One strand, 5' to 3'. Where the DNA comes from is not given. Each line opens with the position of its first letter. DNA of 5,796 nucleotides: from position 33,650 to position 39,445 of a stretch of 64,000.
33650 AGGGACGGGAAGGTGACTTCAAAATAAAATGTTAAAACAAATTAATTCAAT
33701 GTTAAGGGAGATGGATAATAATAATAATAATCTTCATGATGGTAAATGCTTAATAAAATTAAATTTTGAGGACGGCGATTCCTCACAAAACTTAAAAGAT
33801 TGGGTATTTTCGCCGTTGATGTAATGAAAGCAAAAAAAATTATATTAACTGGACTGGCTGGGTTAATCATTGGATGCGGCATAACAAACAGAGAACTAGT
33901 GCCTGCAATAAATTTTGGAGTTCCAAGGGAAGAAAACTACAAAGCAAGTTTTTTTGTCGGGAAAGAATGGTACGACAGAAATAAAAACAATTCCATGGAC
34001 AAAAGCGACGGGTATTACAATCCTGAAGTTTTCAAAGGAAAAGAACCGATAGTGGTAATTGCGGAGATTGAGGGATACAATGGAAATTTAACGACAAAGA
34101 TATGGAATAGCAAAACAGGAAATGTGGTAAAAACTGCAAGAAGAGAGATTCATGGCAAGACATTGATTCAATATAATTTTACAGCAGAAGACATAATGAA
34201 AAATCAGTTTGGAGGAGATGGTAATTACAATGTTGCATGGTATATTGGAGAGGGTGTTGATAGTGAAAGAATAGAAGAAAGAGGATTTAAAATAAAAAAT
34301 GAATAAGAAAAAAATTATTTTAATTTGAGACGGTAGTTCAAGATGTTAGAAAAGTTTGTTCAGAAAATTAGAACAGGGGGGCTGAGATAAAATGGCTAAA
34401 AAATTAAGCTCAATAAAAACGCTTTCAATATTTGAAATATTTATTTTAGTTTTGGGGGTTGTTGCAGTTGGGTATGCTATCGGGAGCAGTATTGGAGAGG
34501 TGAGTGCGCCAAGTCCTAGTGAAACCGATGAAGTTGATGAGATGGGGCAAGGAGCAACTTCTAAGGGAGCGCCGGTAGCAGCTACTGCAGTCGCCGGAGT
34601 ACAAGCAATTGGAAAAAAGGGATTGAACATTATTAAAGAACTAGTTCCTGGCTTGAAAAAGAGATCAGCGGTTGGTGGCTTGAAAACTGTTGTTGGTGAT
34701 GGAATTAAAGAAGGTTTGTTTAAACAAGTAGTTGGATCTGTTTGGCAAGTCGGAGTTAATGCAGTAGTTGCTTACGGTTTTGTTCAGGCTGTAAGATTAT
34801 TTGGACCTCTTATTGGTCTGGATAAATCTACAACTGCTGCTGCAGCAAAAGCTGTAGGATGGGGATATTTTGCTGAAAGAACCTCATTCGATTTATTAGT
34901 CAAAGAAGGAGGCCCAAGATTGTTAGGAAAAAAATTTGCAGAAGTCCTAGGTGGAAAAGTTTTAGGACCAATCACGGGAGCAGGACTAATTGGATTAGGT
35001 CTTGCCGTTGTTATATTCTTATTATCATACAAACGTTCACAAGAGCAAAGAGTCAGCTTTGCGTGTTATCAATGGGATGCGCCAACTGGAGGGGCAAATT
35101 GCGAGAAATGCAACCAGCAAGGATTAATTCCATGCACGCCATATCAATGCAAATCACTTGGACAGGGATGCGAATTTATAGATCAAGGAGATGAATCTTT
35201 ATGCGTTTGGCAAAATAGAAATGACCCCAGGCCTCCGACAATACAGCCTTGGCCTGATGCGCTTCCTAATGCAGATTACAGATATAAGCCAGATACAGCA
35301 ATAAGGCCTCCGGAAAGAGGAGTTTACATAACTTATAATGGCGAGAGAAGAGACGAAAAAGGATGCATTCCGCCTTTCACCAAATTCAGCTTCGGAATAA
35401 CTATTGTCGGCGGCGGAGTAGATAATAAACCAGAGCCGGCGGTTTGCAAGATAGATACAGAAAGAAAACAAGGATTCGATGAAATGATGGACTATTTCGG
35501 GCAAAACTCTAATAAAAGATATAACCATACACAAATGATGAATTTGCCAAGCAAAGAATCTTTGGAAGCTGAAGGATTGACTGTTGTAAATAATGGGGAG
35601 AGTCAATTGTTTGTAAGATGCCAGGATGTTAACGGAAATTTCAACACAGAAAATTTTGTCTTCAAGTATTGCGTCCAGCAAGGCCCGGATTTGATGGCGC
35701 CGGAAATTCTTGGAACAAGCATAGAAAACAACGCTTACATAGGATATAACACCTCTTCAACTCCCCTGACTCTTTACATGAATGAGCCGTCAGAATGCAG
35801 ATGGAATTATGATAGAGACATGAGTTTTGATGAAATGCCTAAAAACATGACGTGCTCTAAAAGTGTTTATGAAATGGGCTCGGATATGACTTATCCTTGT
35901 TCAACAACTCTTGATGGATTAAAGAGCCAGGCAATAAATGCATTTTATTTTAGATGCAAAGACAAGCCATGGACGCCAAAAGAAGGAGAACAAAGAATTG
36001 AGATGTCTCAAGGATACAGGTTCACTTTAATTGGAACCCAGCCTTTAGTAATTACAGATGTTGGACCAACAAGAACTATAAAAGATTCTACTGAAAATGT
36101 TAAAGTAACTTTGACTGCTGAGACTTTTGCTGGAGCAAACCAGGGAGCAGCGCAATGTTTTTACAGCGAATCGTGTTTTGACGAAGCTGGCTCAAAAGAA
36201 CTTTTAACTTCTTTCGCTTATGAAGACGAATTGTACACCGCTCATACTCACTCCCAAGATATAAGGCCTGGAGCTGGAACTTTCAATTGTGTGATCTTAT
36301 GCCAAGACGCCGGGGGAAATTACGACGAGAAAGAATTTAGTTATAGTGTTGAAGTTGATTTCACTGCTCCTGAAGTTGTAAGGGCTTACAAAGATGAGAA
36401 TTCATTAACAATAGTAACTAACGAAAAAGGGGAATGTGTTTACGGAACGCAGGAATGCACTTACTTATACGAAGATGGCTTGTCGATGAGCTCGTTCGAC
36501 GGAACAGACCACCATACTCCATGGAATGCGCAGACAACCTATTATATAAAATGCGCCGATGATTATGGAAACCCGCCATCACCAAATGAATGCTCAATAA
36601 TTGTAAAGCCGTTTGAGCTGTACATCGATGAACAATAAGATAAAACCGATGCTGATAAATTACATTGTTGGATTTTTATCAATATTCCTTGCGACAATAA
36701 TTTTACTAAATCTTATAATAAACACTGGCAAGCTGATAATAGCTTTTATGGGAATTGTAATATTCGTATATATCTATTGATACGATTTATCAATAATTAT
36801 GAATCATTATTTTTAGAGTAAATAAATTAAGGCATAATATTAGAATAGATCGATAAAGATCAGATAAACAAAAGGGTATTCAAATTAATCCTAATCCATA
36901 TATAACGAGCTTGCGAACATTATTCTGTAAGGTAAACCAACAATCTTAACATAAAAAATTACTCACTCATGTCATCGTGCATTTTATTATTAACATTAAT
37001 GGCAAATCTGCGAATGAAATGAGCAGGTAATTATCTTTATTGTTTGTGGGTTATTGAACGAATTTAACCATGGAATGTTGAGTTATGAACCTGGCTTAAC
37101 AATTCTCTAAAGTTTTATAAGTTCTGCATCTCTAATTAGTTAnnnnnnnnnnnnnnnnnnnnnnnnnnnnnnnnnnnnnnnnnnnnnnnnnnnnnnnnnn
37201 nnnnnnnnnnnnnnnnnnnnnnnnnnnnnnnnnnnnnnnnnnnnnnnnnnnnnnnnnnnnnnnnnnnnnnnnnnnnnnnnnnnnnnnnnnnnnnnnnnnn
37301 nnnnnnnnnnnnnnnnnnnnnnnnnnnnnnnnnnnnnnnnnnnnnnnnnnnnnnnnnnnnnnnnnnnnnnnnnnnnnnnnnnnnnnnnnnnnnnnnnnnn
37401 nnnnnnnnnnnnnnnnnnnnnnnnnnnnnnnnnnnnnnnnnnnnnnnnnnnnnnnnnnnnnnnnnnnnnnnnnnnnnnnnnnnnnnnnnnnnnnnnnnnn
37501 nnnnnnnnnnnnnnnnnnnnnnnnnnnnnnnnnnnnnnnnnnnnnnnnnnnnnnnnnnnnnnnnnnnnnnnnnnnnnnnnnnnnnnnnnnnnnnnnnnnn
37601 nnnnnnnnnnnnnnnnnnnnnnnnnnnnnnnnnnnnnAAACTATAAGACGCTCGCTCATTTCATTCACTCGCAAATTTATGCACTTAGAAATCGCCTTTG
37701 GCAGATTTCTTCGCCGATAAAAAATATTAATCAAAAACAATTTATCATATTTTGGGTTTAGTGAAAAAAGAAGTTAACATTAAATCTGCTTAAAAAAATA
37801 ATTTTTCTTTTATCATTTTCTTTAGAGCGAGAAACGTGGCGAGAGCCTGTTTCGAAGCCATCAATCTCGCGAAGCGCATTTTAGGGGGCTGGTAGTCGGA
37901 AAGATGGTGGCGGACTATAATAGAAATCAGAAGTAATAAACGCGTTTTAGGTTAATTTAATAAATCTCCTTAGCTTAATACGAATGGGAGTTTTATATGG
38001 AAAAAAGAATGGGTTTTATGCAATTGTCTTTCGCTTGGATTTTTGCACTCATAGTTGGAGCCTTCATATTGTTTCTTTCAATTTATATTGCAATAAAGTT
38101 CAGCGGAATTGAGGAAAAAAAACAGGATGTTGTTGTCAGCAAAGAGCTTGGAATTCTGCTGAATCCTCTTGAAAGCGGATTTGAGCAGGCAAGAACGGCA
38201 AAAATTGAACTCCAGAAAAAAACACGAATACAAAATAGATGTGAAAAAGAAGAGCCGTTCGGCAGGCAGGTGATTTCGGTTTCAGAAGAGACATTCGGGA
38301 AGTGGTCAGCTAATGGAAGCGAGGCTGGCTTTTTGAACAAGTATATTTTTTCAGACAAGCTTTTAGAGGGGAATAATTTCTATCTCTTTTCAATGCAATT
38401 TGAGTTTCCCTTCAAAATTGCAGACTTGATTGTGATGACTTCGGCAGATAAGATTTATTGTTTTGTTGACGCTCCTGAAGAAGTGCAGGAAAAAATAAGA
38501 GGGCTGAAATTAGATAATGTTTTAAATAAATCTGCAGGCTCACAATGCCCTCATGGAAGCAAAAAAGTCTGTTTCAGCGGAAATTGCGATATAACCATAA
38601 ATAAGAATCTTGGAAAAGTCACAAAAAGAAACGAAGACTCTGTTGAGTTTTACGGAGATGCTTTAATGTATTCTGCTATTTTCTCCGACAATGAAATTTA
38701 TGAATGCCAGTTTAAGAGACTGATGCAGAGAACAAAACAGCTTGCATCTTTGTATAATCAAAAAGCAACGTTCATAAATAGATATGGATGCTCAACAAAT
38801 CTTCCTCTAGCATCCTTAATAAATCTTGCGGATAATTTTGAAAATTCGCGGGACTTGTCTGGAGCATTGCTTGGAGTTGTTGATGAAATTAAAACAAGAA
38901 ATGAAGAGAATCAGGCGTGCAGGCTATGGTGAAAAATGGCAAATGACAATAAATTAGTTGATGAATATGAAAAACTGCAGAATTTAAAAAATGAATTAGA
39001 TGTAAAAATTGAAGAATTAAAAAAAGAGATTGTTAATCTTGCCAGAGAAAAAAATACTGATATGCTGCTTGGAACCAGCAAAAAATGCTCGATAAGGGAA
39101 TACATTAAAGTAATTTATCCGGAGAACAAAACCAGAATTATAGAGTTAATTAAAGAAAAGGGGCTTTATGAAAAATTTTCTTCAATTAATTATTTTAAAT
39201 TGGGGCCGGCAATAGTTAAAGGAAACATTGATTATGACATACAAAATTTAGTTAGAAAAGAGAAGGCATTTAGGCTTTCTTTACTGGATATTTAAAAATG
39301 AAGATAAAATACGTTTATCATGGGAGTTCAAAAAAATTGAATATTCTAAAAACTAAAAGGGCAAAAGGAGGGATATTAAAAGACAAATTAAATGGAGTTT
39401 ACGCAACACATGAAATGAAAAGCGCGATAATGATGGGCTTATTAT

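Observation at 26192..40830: A 15-kb locus of type IV pilin-like proteins interleaved with giant Cys-rich secreted proteins, with no recognisable assembly machinery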

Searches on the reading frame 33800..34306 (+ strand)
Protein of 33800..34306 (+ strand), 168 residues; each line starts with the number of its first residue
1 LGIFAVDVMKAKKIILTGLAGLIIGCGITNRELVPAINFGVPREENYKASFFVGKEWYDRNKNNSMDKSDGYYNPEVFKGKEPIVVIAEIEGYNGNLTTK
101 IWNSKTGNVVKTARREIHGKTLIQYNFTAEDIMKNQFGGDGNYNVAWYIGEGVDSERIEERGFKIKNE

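Call 4: search_protein_families(library=pfam, proteins=[window:33800-34306:+], max_evalue=1)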
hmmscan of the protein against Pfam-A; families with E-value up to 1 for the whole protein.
window:33800-34306:+ (168 aa): 1 family
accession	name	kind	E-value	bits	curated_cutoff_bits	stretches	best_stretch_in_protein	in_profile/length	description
PF12866.13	DUF3823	-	0.19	12.5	27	0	54-86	27-59/90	Protein of unknown function (DUF3823) N-terminal domain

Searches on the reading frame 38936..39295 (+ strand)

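Call 5: search_protein_families(library=pfam, proteins=[window:38936-39295:+], max_evalue=1)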
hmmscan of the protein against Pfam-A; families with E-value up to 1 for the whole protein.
window:38936-39295:+ (119 aa): 8 families
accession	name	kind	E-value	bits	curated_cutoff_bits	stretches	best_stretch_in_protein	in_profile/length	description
PF03148.19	Tektin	-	0.029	13.6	34.3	1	3-40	44-81/383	Tektin family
PF13870.11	CCDC113_CCDC96_CC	-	0.031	14.4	31.6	1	8-52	41-85/177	CCDC113/CCDC96, coiled-coil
PF22134.1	DM_Arn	-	0.038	14.8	26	1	11-63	10-59/79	DNA Mimic Protein Arn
PF03357.26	Snf7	-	0.04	14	27.3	1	4-79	3-54/171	Snf7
PF24091.1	DUF7376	-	0.051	13.7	27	1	6-50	94-138/219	Family of unknown function (DUF7376)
PF00831.28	Ribosomal_L29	-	0.076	13.5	24.5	1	18-54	8-44/57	Ribosomal L29 protein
PF19555.4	DUF6078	-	0.16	12.7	27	1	25-81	79-134/145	Family of unknown function (DUF6078)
PF23025.1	YbjQ_2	-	0.23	12.2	29.1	1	6-58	34-90/103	C2 domain-containing protein 5, YbjQ-like domain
